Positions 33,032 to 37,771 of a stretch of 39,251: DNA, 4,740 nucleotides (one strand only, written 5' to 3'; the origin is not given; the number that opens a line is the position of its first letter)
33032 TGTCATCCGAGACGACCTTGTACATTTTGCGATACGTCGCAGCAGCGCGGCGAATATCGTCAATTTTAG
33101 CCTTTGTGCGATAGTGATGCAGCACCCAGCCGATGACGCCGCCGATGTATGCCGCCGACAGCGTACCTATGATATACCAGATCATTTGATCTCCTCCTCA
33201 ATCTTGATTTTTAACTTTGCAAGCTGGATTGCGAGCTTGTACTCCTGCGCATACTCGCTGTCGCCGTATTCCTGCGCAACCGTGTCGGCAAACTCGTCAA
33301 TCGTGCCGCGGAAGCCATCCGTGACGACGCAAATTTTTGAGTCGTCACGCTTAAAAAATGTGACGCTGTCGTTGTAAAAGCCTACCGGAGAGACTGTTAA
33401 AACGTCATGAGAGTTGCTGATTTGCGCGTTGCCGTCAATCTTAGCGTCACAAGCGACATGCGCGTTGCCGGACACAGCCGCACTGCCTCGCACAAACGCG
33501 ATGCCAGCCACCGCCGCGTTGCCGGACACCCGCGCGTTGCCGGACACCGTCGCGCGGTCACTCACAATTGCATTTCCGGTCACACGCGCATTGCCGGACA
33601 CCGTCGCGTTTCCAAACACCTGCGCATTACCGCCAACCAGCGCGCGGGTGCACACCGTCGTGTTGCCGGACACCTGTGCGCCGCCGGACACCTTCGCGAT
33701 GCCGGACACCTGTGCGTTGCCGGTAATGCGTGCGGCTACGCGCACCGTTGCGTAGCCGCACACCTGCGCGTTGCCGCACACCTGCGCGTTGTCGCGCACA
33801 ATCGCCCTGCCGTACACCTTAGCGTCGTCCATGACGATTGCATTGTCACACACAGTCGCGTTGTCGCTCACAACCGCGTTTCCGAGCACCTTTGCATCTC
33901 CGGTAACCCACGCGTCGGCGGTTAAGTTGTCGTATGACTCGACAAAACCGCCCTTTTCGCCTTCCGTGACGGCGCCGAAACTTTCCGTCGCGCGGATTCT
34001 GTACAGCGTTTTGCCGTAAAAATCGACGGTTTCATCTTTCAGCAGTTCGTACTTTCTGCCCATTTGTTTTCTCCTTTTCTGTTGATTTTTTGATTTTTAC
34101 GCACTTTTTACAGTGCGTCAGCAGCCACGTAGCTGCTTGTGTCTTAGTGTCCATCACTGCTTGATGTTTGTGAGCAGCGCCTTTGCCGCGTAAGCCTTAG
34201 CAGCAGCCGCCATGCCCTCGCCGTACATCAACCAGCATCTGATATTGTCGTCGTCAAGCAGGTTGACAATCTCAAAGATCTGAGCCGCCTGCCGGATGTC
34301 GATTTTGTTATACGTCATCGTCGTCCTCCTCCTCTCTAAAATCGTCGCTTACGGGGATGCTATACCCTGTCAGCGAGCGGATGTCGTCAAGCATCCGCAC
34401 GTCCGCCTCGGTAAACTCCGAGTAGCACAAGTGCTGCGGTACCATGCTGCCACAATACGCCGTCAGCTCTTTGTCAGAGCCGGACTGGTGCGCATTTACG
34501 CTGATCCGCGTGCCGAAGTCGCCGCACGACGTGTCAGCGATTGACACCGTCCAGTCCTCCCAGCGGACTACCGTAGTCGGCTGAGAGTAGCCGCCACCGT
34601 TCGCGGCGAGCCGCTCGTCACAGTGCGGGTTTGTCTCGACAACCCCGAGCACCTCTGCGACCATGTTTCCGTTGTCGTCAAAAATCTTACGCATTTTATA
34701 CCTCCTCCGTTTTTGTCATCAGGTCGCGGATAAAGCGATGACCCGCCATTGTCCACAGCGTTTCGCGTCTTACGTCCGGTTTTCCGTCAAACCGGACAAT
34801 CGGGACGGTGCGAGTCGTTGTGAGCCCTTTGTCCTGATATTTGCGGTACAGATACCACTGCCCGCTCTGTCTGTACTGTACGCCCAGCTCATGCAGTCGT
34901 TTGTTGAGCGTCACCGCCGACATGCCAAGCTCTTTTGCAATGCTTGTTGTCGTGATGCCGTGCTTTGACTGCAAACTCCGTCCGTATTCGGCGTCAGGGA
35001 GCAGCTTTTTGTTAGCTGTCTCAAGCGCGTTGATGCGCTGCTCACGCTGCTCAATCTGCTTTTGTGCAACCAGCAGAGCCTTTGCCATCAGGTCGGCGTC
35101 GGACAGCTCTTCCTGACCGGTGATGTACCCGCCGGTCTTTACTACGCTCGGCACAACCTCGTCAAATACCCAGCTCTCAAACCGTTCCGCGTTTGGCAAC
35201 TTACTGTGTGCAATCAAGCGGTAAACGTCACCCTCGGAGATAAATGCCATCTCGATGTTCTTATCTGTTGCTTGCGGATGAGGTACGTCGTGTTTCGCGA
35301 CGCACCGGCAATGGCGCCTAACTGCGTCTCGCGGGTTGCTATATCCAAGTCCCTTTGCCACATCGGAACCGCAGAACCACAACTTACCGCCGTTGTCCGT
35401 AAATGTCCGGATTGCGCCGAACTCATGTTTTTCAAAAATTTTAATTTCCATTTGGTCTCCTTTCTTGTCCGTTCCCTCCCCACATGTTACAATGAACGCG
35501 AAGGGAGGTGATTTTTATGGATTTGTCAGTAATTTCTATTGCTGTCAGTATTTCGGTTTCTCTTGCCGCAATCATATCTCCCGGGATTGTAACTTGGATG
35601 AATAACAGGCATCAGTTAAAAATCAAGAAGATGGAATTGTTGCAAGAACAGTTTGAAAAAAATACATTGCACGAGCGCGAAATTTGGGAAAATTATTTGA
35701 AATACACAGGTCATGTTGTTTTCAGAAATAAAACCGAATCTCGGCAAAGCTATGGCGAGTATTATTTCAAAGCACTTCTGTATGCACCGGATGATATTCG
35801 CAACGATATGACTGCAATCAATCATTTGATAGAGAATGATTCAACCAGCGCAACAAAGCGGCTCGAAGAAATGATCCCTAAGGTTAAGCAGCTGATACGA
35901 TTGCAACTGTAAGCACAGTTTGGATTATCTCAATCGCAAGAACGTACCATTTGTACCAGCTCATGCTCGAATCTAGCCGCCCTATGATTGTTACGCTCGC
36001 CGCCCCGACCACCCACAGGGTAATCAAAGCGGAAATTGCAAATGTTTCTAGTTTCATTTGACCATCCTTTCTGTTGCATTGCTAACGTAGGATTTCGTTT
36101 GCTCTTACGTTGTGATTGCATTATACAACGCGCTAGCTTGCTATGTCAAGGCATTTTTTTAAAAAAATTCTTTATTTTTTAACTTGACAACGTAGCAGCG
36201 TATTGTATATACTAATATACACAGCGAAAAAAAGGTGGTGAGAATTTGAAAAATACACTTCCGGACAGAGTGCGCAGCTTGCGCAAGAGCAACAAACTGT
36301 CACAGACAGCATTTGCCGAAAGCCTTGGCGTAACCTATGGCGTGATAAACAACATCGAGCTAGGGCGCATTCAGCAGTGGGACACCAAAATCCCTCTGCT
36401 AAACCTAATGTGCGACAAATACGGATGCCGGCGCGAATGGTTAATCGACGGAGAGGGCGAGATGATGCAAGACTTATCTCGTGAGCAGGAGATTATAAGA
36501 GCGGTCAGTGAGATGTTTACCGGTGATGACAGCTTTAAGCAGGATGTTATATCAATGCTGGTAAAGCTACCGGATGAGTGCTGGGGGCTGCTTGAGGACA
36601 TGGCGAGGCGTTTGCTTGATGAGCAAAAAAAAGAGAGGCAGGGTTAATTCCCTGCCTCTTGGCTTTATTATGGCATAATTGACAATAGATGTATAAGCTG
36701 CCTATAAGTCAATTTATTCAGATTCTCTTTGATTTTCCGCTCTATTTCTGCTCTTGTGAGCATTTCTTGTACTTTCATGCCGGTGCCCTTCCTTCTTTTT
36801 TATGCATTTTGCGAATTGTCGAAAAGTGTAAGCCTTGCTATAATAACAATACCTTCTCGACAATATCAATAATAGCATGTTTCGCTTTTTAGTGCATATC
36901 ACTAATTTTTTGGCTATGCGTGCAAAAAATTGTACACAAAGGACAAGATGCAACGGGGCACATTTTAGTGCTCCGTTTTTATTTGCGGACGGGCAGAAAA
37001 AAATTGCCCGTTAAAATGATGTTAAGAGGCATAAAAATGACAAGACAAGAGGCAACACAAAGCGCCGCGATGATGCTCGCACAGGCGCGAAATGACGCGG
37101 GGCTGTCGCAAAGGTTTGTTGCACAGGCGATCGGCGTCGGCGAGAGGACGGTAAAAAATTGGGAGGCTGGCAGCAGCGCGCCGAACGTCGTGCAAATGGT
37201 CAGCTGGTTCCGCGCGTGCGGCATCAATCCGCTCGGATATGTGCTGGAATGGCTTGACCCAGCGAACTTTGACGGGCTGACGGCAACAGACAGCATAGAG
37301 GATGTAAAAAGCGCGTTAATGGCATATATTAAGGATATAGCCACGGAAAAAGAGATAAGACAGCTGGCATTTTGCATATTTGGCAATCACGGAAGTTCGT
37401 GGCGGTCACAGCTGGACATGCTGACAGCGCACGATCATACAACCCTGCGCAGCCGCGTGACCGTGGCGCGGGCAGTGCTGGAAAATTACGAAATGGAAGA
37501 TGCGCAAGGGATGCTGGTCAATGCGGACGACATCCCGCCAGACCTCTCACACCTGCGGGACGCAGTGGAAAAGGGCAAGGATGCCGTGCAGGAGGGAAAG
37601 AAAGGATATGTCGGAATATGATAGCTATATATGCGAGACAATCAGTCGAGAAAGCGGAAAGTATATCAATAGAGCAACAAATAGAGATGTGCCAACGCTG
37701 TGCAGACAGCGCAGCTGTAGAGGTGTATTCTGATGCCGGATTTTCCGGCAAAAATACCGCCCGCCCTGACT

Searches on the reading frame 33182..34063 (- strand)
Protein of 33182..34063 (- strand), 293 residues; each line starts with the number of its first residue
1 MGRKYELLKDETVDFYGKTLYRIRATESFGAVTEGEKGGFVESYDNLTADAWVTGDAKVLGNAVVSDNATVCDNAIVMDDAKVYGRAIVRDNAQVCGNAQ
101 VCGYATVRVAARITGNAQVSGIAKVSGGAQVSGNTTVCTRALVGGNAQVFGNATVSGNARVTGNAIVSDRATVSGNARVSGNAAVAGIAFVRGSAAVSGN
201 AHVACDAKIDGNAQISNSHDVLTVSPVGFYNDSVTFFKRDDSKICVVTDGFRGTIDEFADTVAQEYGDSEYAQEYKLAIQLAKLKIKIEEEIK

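Call 98: search_protein_families(library=pfam, proteins=[window:33182-34063:-], max_evalue=0.001)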
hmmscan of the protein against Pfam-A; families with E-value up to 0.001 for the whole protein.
window:33182-34063:- (293 aa): 3 families
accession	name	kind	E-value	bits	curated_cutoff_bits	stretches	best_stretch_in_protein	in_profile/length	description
PF18836.7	B_solenoid_ydck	-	1.4e-12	46.9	30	0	147-161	1-15/17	YdcK Beta solenoid repeat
PF04519.19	Bactofilin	-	6.3e-06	26.8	27.9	0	152-214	22-81/98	Polymer-forming cytoskeletal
PF00132.30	Hexapep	-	0.00089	19.3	27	0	68-101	1-34/36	Bacterial transferase hexapeptide (six repeats)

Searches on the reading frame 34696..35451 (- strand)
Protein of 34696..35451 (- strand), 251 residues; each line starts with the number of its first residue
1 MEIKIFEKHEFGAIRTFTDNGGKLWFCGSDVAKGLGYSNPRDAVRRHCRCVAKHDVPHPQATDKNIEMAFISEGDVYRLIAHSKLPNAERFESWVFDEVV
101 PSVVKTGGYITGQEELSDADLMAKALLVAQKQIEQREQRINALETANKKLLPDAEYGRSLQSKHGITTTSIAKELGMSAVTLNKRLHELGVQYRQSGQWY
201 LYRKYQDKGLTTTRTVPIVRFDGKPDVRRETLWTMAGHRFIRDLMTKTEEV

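Call 15: search_protein_families(library=pfam, proteins=[window:34696-35451:-], max_evalue=0.01)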
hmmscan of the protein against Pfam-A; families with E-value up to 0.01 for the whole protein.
window:34696-35451:- (251 aa): 3 families
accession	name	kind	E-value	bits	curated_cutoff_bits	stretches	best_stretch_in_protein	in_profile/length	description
PF02498.22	Bro-N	-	7.2e-24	84.7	25.6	1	14-101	2-96/96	BRO family, N-terminal domain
PF03374.19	ANT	-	1.4e-21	77.3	25.3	1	146-246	3-106/108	Phage antirepressor protein KilAC domain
PF08280.17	HTH_Mga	-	0.0059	17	23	0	165-189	19-43/59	M protein trans-acting positive regulator (MGA) HTH domain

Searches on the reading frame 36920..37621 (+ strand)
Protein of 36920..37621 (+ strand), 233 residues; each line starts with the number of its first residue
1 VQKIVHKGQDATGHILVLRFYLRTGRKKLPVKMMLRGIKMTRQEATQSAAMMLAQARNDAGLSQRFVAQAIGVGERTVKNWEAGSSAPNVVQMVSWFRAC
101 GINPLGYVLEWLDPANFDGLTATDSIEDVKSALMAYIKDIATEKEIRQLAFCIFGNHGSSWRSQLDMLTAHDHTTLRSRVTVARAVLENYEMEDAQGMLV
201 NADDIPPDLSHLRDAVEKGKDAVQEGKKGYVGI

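Call 15: search_protein_families(library=pfam, proteins=[window:36920-37621:+], max_evalue=0.01)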
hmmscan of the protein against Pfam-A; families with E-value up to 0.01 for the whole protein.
window:36920-37621:+ (233 aa): 3 families
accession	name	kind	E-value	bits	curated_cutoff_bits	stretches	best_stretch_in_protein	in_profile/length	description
PF01381.28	HTH_3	-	1.4e-08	35.1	23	1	53-104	1-52/55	Helix-turn-helix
PF13560.12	HTH_31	-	1.5e-05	25.6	27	1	52-90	5-44/64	Helix-turn-helix domain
PF10074.15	RovC_DNA-bd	-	0.0045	18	26.4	0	30-91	26-88/107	T6SS, Transcription factor, DNA binding domain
